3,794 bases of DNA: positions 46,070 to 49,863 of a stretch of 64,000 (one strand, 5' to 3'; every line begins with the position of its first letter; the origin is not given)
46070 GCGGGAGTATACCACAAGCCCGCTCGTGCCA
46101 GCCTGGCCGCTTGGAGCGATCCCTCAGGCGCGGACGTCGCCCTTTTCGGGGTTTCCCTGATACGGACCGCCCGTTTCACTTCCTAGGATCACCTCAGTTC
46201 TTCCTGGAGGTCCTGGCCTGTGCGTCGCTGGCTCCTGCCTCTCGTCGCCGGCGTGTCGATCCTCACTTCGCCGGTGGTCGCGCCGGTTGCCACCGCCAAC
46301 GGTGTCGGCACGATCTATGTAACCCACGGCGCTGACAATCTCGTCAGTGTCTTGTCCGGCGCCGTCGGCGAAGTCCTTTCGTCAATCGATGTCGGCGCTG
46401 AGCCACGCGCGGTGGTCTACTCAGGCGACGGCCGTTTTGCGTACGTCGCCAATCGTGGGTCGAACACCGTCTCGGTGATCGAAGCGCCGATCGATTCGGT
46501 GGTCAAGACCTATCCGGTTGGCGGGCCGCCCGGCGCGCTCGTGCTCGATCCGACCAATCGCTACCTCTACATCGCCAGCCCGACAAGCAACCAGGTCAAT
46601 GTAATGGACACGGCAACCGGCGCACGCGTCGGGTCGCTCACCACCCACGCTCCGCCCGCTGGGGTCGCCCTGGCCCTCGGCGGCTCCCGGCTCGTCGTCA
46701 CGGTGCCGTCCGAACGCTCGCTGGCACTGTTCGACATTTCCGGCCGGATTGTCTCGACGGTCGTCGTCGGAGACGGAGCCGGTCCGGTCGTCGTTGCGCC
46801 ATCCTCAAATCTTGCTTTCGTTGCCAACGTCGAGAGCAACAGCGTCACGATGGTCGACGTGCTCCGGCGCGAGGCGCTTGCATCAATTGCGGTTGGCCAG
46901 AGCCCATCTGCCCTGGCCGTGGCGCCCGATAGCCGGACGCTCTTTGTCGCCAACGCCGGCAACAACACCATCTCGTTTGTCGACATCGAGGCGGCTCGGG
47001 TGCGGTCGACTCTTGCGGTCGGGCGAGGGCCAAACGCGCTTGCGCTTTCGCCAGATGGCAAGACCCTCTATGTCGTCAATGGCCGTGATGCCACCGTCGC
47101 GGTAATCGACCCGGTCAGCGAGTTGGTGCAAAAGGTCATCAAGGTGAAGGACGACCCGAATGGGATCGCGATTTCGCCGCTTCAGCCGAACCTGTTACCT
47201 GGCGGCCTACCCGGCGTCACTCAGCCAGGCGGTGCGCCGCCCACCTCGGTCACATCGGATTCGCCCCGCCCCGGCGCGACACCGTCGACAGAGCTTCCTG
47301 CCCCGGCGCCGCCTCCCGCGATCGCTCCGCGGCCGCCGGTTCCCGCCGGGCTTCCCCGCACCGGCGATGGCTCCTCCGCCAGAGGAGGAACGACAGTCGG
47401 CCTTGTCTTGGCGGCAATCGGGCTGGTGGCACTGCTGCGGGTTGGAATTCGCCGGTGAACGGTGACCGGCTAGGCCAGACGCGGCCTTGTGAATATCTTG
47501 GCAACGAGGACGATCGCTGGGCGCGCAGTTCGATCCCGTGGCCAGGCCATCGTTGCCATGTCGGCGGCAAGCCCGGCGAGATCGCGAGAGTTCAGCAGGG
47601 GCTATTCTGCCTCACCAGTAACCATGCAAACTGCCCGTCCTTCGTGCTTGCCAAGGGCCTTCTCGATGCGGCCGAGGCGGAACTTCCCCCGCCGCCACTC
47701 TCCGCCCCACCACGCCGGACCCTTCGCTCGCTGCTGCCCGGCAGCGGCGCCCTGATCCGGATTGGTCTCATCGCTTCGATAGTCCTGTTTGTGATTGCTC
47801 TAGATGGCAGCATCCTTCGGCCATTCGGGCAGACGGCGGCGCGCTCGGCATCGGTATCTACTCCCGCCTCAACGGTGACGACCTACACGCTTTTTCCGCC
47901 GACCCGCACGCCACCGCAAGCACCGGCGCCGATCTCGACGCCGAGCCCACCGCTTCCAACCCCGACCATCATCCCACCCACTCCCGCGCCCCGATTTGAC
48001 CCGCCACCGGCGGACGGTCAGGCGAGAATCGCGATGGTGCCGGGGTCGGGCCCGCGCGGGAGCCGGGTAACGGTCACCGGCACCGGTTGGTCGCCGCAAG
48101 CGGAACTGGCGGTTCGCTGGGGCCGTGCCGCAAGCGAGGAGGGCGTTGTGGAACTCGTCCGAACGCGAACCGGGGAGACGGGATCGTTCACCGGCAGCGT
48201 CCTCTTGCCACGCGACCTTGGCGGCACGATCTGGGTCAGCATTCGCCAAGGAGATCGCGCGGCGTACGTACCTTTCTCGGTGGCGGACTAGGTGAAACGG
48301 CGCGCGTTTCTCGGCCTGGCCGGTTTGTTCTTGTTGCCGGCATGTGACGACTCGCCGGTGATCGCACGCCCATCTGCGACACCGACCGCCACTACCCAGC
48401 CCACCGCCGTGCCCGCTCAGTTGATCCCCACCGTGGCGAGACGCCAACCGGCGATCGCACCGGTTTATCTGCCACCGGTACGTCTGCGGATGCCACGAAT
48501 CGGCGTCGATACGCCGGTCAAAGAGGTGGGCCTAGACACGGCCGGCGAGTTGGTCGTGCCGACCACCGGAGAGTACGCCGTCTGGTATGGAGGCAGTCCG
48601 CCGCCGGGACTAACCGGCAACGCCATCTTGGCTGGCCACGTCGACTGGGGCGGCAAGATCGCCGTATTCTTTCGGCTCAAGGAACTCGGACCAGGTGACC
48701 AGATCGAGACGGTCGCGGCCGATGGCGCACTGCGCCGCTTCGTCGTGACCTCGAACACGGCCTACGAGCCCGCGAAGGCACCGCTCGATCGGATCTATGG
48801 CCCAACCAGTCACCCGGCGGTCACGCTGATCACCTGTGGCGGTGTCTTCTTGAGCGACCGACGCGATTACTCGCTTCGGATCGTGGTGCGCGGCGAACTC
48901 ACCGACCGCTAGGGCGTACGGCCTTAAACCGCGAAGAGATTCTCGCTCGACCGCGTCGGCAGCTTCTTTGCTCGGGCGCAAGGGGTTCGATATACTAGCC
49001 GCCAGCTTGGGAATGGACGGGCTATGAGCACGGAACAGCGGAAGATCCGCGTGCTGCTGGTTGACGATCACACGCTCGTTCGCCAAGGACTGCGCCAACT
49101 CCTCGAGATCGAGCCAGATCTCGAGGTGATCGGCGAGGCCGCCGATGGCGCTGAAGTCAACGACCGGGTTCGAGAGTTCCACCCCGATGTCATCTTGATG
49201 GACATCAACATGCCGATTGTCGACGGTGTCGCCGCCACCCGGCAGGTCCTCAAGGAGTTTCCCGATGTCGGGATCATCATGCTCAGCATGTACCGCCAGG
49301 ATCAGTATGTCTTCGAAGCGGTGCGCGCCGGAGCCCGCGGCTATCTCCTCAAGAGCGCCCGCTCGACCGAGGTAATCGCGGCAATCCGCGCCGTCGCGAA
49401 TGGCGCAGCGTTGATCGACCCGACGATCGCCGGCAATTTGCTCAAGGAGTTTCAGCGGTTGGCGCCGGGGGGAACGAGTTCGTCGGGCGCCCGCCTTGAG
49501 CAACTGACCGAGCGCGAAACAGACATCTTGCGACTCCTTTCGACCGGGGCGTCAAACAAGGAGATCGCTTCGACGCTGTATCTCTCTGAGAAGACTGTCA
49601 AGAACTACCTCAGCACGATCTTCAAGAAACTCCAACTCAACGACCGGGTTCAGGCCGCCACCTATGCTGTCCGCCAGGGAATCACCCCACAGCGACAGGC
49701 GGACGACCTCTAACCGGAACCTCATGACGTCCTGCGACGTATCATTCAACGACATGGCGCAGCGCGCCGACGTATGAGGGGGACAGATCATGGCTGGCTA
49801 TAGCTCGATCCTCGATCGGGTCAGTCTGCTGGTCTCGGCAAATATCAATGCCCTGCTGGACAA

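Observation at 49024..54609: PspA (IM30) operon with an unusual partner set, flanked by an orphan NarL-type regulator and a GlsB-type stress protein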

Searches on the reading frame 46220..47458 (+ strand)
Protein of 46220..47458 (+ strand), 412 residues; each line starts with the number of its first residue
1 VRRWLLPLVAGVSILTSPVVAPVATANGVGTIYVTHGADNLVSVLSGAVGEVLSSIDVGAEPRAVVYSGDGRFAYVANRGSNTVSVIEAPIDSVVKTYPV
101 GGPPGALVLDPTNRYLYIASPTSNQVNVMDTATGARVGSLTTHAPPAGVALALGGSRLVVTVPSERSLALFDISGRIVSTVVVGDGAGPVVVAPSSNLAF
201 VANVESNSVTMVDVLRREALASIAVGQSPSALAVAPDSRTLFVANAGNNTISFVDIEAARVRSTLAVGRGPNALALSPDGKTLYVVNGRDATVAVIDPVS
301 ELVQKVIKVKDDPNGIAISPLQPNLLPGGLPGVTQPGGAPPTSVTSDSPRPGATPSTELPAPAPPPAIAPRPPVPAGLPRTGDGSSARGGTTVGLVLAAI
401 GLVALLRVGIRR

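Call 68: search_protein_families(library=pfam, proteins=[window:46220-47458:+], max_evalue=0.0001)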
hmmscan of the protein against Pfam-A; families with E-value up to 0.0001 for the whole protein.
window:46220-47458:+ (412 aa): 7 families
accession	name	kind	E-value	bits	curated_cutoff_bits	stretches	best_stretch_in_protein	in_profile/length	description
PF21783.3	YNCE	-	1e-16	61.6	27.1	2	195-264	38-107/339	YNCE-like beta-propeller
PF10282.15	Lactonase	-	2.9e-16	60.1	21.7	2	199-296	205-318/344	Lactonase, 7-bladed beta-propeller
PF25174.1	Beta-prop_THOC3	-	7.7e-14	51.8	305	1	190-320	52-181/272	THOC3 beta-propeller domain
PF02239.22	Cytochrom_D1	-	1.1e-08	34.5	25.5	0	259-319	29-85/368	Cytochrome D1 heme domain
PF23414.1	Beta-prop_EML_2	-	4.8e-08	33.1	90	0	32-143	12-123/266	Echinoderm microtubule-associated protein second beta-propeller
PF01731.26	Arylesterase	-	4.5e-05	24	21.3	0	107-132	59-84/86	Arylesterase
PF07433.17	DUF1513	-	5.7e-05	22.8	27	0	105-155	220-269/304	Protein of unknown function (DUF1513)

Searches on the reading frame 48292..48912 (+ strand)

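Call 68: search_protein_families(library=pfam, proteins=[window:48292-48912:+], max_evalue=0.0001)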
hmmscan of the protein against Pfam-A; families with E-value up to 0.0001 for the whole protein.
window:48292-48912:+ (206 aa): 1 family
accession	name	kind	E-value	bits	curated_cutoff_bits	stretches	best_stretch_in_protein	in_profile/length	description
PF04203.18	Sortase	-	1.5e-19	70.4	26.6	1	65-203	1-124/125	Sortase domain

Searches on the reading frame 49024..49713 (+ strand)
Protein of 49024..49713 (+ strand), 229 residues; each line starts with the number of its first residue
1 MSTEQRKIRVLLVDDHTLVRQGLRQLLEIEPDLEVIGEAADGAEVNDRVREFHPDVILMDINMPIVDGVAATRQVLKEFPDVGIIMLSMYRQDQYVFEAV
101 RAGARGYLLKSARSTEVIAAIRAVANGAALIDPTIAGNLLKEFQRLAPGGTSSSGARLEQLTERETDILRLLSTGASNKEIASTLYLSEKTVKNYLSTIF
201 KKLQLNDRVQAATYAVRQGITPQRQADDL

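Call 3: search_protein_families(library=pfam, proteins=[window:49024-49713:+], max_evalue=0.1)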
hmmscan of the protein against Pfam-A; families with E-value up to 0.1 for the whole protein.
window:49024-49713:+ (229 aa): 10 families
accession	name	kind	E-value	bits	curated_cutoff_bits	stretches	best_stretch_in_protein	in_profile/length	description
PF00072.30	Response_reg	-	3.9e-28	98.3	30.2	1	10-122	1-111/111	Response regulator receiver domain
PF00196.25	GerE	-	7.4e-20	70.8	23.5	1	160-215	2-57/57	Bacterial regulatory proteins, luxR family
PF08281.18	Sigma70_r4_2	-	4.2e-05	23.5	25.7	1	157-203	7-54/54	Sigma-70, region 4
PF04545.22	Sigma70_r4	-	0.00013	21.8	24.1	1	158-204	2-49/50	Sigma-70, region 4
PF13936.12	HTH_38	-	0.0071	16.5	27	0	163-194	9-39/44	Helix-turn-helix domain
PF16968.11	TadZ_N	-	0.0084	16.3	26.4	1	80-125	75-120/133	Pilus assembly protein TadZ N-terminal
PF14493.12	HTH_40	-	0.0089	16.7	27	1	169-204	6-41/89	Helix-turn-helix domain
PF13384.12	HTH_23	-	0.012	15.9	24.6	0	168-197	10-39/50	Homeodomain-like domain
PF13412.12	HTH_24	-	0.027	14.5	21.9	1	163-196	3-38/48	Winged helix-turn-helix DNA-binding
PF08279.18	HTH_11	-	0.047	14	25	1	164-200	1-40/55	HTH domain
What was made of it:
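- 49024..49713 (+): NarL/LuxR-type response regulator (REC + GerE HTH). It is the clade-specific upstream regulator and has no kinase nearby. Pfam Response_reg 98 bits and GerE 71 bits (call 3).
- Checked: RR 49024-49713: Response_reg 98 bits plus GerE 71 bits (call 3).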

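Call 4: search_protein_families(library=ncbifam, proteins=[window:49024-49713:+], max_evalue=0.1)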
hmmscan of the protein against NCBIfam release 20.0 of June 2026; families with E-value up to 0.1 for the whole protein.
window:49024-49713:+ (229 aa): 126 families (the best 25 are shown)
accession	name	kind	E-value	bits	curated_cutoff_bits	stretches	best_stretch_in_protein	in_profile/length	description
NF047785.1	respo_reg_MadR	equivalog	1.8e-52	177.8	300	1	8-220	1-208/209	MadR family response regulator transcription factor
NF007935.0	PRK10651.1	equivalog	1.4e-49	168.2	250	1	4-218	3-213/216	two-component system response regulator NarL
NF052445.1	RespRegMctR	equivalog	4.3e-49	166.7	300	1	7-220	1-204/205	two-component system response regulator MctR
NF007018.1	PRK09483.1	equivalog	2.9e-47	161.1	280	1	8-221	2-209/217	UvrY/SirA/GacA family response regulator transcription factor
NF011896.0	PRK15369.1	equivalog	2.2e-43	148.3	242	1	7-220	3-209/211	two component system response regulator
NF007708.0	PRK10403.1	equivalog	5.9e-42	143.5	343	1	4-213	3-206/215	nitrate/nitrite response regulator protein NarP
NF007685.0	PRK10360.1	equivalog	2.9e-30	105.6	258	1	8-212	2-189/196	response regulator transcription factor UhpA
NF007403.0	PRK09935.1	equivalog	1.4e-27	96.7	271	1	9-216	5-205/210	fimbria biosynthesis transcriptional regulator FimZ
NF007419.0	PRK09958.1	equivalog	4e-27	95.1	251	1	11-220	4-203/204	acid-sensing system DNA-binding response regulator EvgA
NF001965.0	PRK00742.1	subfamily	1.9e-25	89.8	293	1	6-114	2-111/357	chemotaxis-specific protein-glutamate methyltransferase CheB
NF041367.1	CheY_Halo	equivalog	4.8e-25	88.2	200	1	10-124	1-113/114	chemotaxis protein CheY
NF041830.1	RR_TF_ErdR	exception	4.2e-24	85.5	390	1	9-213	3-203/213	response regulator transcription factor ErdR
NF009206.0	PRK12555.1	subfamily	2.6e-23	82.6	342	1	8-107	1-101/340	chemotaxis-specific protein-glutamate methyltransferase CheB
NF007505.1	PRK10100.1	equivalog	3.4e-20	72.6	250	1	55-215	43-199/204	biofilm master transcriptional regulator CsgD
TIGR02875.1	spore_0_A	equivalog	2.8e-17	62.8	200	1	7-129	2-126/262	sporulation transcription factor Spo0A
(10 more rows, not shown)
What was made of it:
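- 49024..49713 (+): It is below every NCBIfam equivalog cut-off (call 4).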
